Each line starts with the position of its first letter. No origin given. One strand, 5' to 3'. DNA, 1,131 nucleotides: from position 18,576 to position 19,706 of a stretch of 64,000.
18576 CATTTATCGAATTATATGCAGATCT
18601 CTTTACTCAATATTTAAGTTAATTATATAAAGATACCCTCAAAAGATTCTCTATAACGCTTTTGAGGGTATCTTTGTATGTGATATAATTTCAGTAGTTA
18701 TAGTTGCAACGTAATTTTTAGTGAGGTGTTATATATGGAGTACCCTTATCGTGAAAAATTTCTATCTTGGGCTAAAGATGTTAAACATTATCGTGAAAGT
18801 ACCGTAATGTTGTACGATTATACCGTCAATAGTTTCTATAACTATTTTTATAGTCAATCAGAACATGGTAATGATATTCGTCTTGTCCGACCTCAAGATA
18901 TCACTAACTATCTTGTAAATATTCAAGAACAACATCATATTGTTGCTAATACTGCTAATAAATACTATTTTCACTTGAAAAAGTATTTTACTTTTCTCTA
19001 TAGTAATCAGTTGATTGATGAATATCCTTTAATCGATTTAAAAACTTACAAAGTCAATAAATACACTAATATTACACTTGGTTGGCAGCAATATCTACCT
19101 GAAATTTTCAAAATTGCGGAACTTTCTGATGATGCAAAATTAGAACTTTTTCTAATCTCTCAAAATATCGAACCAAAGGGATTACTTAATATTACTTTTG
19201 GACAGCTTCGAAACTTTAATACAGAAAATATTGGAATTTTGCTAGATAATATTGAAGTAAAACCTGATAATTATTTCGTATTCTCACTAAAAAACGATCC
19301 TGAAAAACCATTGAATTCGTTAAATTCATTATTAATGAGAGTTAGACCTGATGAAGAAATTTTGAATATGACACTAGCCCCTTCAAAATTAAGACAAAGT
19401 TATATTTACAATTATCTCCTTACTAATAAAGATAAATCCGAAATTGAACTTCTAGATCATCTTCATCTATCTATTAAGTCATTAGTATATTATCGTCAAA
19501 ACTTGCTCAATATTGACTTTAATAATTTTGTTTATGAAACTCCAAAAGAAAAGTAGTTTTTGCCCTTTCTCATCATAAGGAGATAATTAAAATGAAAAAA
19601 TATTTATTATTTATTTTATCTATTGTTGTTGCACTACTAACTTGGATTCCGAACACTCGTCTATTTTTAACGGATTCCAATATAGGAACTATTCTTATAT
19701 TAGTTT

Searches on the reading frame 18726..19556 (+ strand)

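Call 60: search_protein_families(library=pfam, proteins=[window:18726-19556:+], max_evalue=0.00001)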
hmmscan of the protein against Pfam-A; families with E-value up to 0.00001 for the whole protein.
window:18726-19556:+ (276 aa): 0 families

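Call 74: search_protein_families(library=ncbifam, proteins=[window:18726-19556:+], max_evalue=0.001)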
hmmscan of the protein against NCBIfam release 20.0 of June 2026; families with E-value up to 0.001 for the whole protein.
window:18726-19556:+ (276 aa): 4 families
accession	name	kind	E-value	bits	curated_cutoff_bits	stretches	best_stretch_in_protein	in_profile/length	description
TIGR02225.1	recomb_XerD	equivalog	3.2e-07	30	329.6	1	11-122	2-108/290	site-specific tyrosine recombinase XerD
NF040815.2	recomb_XerA_Arch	equivalog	2.7e-06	27.1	220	1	16-122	6-101/263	site-specific tyrosine recombinase/integron integrase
TIGR02224.1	recomb_XerC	equivalog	2.9e-06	26.9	335.15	1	10-112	1-101/295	tyrosine recombinase XerC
NF001399.0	PRK00283.1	subfamily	0.00026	20.3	279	1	24-119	24-115/300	tyrosine recombinase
